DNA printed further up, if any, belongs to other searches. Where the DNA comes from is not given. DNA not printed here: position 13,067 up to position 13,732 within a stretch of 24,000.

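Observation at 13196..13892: Single cassette carrying a translationally coupled pair: 121-aa beta-rich protein plus 88-aa two-TM protein, no recognisable family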

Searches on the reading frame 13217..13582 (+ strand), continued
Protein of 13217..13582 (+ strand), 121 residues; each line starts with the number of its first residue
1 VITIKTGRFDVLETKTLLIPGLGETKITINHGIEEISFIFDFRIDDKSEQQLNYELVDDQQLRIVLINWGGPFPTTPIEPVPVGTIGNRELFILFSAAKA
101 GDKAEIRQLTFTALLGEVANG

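Call 100: search_protein_families(library=padloc, proteins=[L019:8682-9641:+, L019:9894-10883:+, L019:10883-11800:+, L019:7758-8495:+, L017:8545-9942:-, L017:7929-8582:-, L017:3143-4102:+, L015:8235-9197:+, L015:9164-9796:-, L015:9796-11073:-], max_evalue=0.00001)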
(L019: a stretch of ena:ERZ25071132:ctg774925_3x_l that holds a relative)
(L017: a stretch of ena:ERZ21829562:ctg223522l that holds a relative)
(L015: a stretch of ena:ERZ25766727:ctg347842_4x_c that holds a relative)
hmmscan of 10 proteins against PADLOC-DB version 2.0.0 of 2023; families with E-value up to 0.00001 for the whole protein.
L019:8682-9641:+ (320 aa): 0 families

L019:9894-10883:+ (330 aa): 2 families
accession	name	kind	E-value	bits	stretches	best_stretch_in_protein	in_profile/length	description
PDLC02928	NDT_II-A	-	1.2e-38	131.2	1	49-300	11-249/279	-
PDLC02930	NDT_II-A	-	2.3e-20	71.3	1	53-292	15-244/272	-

L019:10883-11800:+ (306 aa): 51 families (the best 25 are shown)
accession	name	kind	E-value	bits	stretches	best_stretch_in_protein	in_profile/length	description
PDLC02939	RT_II-A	-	7.5e-104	345.4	1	2-297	3-296/304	-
PDLC02936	RT_I-A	-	4.3e-85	283.7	1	2-297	3-299/308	-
PDLC02941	RT_II-A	-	1e-66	223.2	1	5-290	18-289/309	-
PDLC02943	RT_III-A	-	2.6e-57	192.2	1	10-291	32-310/322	-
PDLC02940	RT_II-A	-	4.8e-57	191.7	1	3-294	187-465/477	-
PDLC02956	RT_XIII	-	4.7e-55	185.5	1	6-295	119-421/469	-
PDLC02942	RT_III-A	-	4.5e-54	181.8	1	5-261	47-289/341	-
PDLC02944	RT_III-A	-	2.3e-52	177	2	7-115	49-157/597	-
PDLC03739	RT_Ec107-like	-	3.4e-50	169.1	1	15-260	24-256/307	retron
PDLC02946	RT_III-A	-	3.5e-50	169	1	7-260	41-280/330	-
PDLC02955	RT_X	-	7.3e-49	164.6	1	5-282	2-268/272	-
PDLC02961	RT-TIR_XII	-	4.6e-48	162.3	1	14-261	28-276/475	single gene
PDLC02962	RT-TIR_XII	-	4.7e-48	162.2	1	6-261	20-274/478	single gene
PDLC02960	RT-Protease_XI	-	5.4e-47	158.9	1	5-262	11-266/506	single gene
PDLC02945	RT_III-A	-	1.8e-46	156.9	2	5-115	45-155/362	-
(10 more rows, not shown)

L019:7758-8495:+ (246 aa): 0 families

L017:8545-9942:- (465 aa): 1 family
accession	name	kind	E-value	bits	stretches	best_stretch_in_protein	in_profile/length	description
PDLC00284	PtuA1|PtuA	-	5e-09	33.5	0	30-81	6-57/545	AAA ATPase domain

L017:7929-8582:- (217 aa): 0 families

L017:3143-4102:+ (320 aa): 0 families

L015:8235-9197:+ (321 aa): 2 families
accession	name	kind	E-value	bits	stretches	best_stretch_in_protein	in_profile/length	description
PDLC03408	REase_II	-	1.5e-77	259.2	1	63-319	1-262/314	Type II restriction enzyme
PDLC03462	REase_II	-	4.3e-06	24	1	104-231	69-194/396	Type II restriction enzyme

L015:9164-9796:- (210 aa): 25 families
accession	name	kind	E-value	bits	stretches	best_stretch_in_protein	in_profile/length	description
PDLC03069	Specificity_I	-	1.2e-23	81.9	1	7-164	1-157/387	Type I specificity subunit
PDLC03194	Specificity_I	-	1e-22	78.7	1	4-176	198-369/391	Type I specificity subunit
PDLC03184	Specificity_I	-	1.1e-19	68.5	1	5-169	198-362/554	Type I specificity subunit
PDLC03100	Specificity_I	-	8.2e-19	66.3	1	3-187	6-190/392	Type I specificity subunit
PDLC03088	Specificity_I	-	1.3e-14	51.8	1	33-154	30-150/649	Type I specificity subunit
PDLC03065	Specificity_I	-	2.5e-14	51.5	1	6-167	12-172/363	Type I specificity subunit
PDLC03590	Specificity_II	-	2.8e-14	51.5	1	33-178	60-207/227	Type II specificity subunit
PDLC03083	Specificity_I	-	1.1e-13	48.2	1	31-157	544-667/717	Type I specificity subunit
PDLC03074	Specificity_I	-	4.8e-12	43.8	1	5-171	25-192/408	Type I specificity subunit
PDLC03172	Specificity_I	-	6.2e-12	43.3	1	3-148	217-376/431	Type I specificity subunit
PDLC03079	Specificity_I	-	2e-10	38.4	1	3-151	244-404/470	Type I specificity subunit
PDLC03127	Specificity_I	-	3.7e-09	33.9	1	5-172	11-187/571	Type I specificity subunit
PDLC03105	Specificity_I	-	1.7e-08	32.4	1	6-152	237-392/448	Type I specificity subunit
PDLC03038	MTase_I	-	3.4e-08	29.8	1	32-156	542-666/896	Type I methyltransferase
PDLC03179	Specificity_I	-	3.7e-08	30.7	1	5-150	103-256/589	Type I specificity subunit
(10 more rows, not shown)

L015:9796-11073:- (425 aa): 37 families (the best 25 are shown)
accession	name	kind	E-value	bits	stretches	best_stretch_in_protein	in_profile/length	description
PDLC03021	MTase_I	-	5.9e-77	257.5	1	82-422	121-487/491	Type I methyltransferase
PDLC03025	MTase_I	-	1.2e-41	141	1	85-317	121-374/569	Type I methyltransferase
PDLC03026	MTase_I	-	9.7e-39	131.8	1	83-315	100-356/487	Type I methyltransferase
PDLC04134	mad2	-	2.1e-36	123.8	1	83-353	231-486/492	mads_2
PDLC03022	MTase_I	-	4.8e-27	92.7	1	71-418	130-506/857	Type I methyltransferase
PDLC03027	MTase_I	-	1.7e-25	87.7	1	98-407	130-457/810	Type I methyltransferase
PDLC03031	MTase_I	-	2.5e-24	83.6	1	103-317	162-406/834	Type I methyltransferase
PDLC03018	MTase_I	-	7.1e-24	82.2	1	87-165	271-348/749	Type I methyltransferase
PDLC03035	MTase_I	-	9.7e-24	81.9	1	68-344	117-421/653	Type I methyltransferase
PDLC03036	MTase_I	-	1.2e-22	78.1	1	82-313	173-430/635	Type I methyltransferase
PDLC03218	MTase_II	-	3.9e-22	76.5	1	84-349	226-521/532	Type II methyltransferase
PDLC03032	MTase_I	-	6.1e-22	75.5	1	101-396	135-449/1001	Type I methyltransferase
PDLC03240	MTase_II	-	6.6e-22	76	1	84-300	143-369/511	Type II methyltransferase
PDLC03318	MTase_II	-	2e-20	70.7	1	81-163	303-383/723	Type II methyltransferase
PDLC03019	MTase_I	-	1.6e-18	64.5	1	97-386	141-458/932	Type I methyltransferase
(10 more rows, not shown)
